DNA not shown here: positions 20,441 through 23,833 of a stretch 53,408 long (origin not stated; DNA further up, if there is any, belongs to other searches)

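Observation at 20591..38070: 17.5-kb, 14-gene co-directional cluster fusing a terpenoid-cyclase module, an NADH-to-periplasm electron conduit and four envelope beta-propeller proteins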

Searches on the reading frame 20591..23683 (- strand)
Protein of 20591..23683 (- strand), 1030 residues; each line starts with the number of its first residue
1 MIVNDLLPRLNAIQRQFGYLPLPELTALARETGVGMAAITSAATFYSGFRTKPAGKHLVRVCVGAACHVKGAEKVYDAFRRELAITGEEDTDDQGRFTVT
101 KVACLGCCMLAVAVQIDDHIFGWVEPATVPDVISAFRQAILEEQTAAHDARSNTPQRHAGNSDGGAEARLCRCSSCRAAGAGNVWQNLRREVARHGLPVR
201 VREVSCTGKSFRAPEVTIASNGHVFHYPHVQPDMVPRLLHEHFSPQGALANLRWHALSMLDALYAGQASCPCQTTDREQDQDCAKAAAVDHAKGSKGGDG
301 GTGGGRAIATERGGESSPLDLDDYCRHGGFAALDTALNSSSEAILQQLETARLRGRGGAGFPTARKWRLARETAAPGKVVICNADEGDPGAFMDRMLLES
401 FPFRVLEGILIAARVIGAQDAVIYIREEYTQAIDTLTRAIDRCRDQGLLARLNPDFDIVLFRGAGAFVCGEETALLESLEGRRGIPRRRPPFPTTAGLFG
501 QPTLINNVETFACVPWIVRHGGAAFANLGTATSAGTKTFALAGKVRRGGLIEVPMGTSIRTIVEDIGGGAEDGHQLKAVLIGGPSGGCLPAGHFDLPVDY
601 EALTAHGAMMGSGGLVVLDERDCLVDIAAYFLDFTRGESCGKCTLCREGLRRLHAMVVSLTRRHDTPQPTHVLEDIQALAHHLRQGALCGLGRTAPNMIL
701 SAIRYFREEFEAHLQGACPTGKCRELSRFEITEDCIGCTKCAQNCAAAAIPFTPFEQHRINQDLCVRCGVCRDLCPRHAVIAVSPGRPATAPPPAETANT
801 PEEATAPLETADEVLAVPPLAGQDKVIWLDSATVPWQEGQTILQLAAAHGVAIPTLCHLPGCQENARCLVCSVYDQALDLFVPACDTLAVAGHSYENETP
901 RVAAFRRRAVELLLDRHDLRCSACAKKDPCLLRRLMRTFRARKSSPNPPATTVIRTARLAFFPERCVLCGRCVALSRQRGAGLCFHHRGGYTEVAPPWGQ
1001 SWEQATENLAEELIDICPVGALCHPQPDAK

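Call 6: search_protein_families(library=pfam, proteins=[window:20591-23683:-], max_evalue=0.01)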
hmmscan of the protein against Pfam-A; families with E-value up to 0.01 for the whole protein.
window:20591-23683:- (1030 aa): 13 families
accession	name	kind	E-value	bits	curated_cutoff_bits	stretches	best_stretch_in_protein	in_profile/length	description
PF01512.22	Complex1_51K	-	9.1e-45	152.7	31.2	1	350-515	3-149/150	Nuo51 FMN-binding domain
PF01257.25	2Fe-2S_thioredx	-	3.3e-39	134.5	24.8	1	5-136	14-144/145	Thioredoxin-like [2Fe-2S] ferredoxin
PF10589.14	NADH_4Fe-4S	-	2.4e-24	85.4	23.5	1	626-713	1-85/85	NADH-ubiquinone oxidoreductase-F iron-sulfur binding region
PF14697.11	Fer4_21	-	1.6e-07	31.8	35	1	733-781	6-57/59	4Fe-4S dicluster domain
PF22117.2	Fer4_Nqo3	-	1.6e-06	28.6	27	1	964-1022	9-66/67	NADH-quinone oxidoreductase subunit 3, ferredoxin-like domain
PF00037.32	Fer4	-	6.3e-06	26.2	21.1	1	759-780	2-23/24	4Fe-4S binding domain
PF12838.12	Fer4_7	-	7.1e-06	26.8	27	1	735-778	2-51/52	4Fe-4S dicluster domain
PF10531.15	SLBB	-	2.4e-05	24.5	27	1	540-587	3-53/55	SLBB domain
PF10588.14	NADH-G_4Fe-4S_3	-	3e-05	23.9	27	1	906-942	1-37/40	NADH-ubiquinone oxidoreductase-G iron-sulfur binding region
PF13187.11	Fer4_9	-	6.3e-05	23.4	27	1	734-779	1-51/52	4Fe-4S dicluster domain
PF13510.11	Fer2_4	-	0.0035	17.8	22.8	1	829-893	8-75/82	2Fe-2S iron-sulfur cluster binding domain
PF22461.2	SLBB_2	-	0.0052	17.3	27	0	538-584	2-49/79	SLBB domain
PF12797.12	Fer4_2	-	0.0097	16.3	24.5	1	759-776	4-21/22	4Fe-4S binding domain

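Call 8: search_protein_families(library=ncbifam, proteins=[window:20591-23683:-], max_evalue=0.001)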
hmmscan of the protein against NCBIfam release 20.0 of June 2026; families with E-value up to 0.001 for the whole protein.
window:20591-23683:- (1030 aa): 45 families (the best 25 are shown)
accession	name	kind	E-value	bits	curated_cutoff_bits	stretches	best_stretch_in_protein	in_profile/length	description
TIGR01959.1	nuoF_fam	equivalog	3.5e-123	411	558.65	1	317-713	10-409/410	NADH-quinone oxidoreductase subunit NuoF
NF010120.0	PRK13596.1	equivalog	1.3e-95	320.5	389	1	321-715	20-418/433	NADH-quinone oxidoreductase subunit NuoF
NF008436.0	PRK11278.1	equivalog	2.8e-92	309.9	749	1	316-716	22-428/448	NADH-quinone oxidoreductase subunit NuoF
NF005722.0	PRK07539.1-2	equivalog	3.3e-31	108.5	141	1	7-135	28-155/157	NADH-quinone oxidoreductase subunit NuoE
NF040763.1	FeFe_hydrog_A6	exception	1.9e-30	105.8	765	1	828-1023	4-206/571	NADH-dependent [FeFe] hydrogenase, group A6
TIGR01958.1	nuoE_fam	subfamily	1.2e-27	96.8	142.4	1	6-136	18-147/148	NADH-quinone oxidoreductase subunit NuoE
NF004638.0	PRK05988.1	equivalog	1.3e-27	96.5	198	1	6-136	28-157/159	formate dehydrogenase subunit gamma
NF040762.1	Hydr_FeFe_Clost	exception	9.5e-27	93.8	900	1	827-1023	3-205/572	ferredoxin hydrogenase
NF005745.0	PRK07569.1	equivalog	2.6e-25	89.2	333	1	828-1024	7-209/238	bidirectional hydrogenase complex protein HoxU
NF005725.0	PRK07539.1-5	equivalog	3e-24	85.6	220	1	6-137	41-172/174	NADH-quinone oxidoreductase subunit NuoE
NF005747.0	PRK07571.1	equivalog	8e-23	81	224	1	6-137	39-169/173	bidirectional hydrogenase complex protein HoxE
NF005721.0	PRK07539.1-1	equivalog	5.1e-22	78.5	308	1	6-139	48-180/292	NADH-quinone oxidoreductase subunit NuoE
NF003454.1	PRK05035.1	equivalog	7.8e-18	64.3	345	1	336-587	118-335/556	electron transport complex subunit RsxC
TIGR01945.1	rnfC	subfamily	4.3e-17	61.8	245.95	1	334-588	114-333/435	RnfABCDGE type electron transport complex subunit C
NF005724.0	PRK07539.1-4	equivalog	5.3e-17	62.4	280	1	8-149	44-185/240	NADH-quinone oxidoreductase subunit NuoE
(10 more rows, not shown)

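Call 66: search_solved_structures(query=window:20591-23683:-, max_evalue=1e-10)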
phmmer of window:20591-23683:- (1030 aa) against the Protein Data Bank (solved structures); distinct sequences matched with E-value up to 1e-10: 141 (the best 60 are shown).
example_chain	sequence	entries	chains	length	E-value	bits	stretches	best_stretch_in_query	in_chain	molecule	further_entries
9n5u_B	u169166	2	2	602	8.3e-170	569.9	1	306-780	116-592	NfnB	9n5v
9bov_B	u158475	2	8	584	5.9e-167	560.4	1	308-779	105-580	NADH dehydrogenase (Quinone)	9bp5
8oh5_B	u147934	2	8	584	4.6e-157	527.7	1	308-780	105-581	NAD-reducing hydrogenase subunit HoxF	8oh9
7t2r_B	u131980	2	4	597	1.5e-153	516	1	313-780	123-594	NiFe hydrogenase subunit B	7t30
7q4v_B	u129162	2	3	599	3.1e-145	488.5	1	306-778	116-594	Iron hydrogenase HydB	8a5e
7p5h_B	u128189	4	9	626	3.6e-145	488.3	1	311-780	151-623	Fe-hydrogenase, subunit beta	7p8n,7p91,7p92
8a6t_B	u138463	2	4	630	1.1e-144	486.8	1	313-780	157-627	Electron bifurcating hydrogenase subunit HydB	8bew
7q4w_B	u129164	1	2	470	1.5e-141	476.3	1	321-778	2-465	Iron hydrogenase HydB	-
9mqx_B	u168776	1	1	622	1.9e-138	466.1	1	308-781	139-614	NADH:ubiquinone oxidoreductase, NADH-binding (51 kD) subunit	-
6vw7_B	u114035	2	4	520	1.7e-101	343.7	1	311-711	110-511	NAD-dependent formate dehydrogenase beta subunit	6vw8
9wxb_C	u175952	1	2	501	1.7e-94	320.6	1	311-712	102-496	Formate dehydrogenase beta subunit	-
6hl2_B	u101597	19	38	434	7.1e-92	311.9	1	320-715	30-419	NADH-quinone oxidoreductase subunit F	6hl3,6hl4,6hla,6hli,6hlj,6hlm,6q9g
7q5y_C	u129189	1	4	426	7.4e-92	311.8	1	320-714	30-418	NADH-quinone oxidoreductase subunit F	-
6q9c_B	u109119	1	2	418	1.3e-91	311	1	320-713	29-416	NADH-quinone oxidoreductase subunit F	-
6r7p_B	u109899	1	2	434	1.9e-91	310.5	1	320-715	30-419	NADH-quinone oxidoreductase subunit F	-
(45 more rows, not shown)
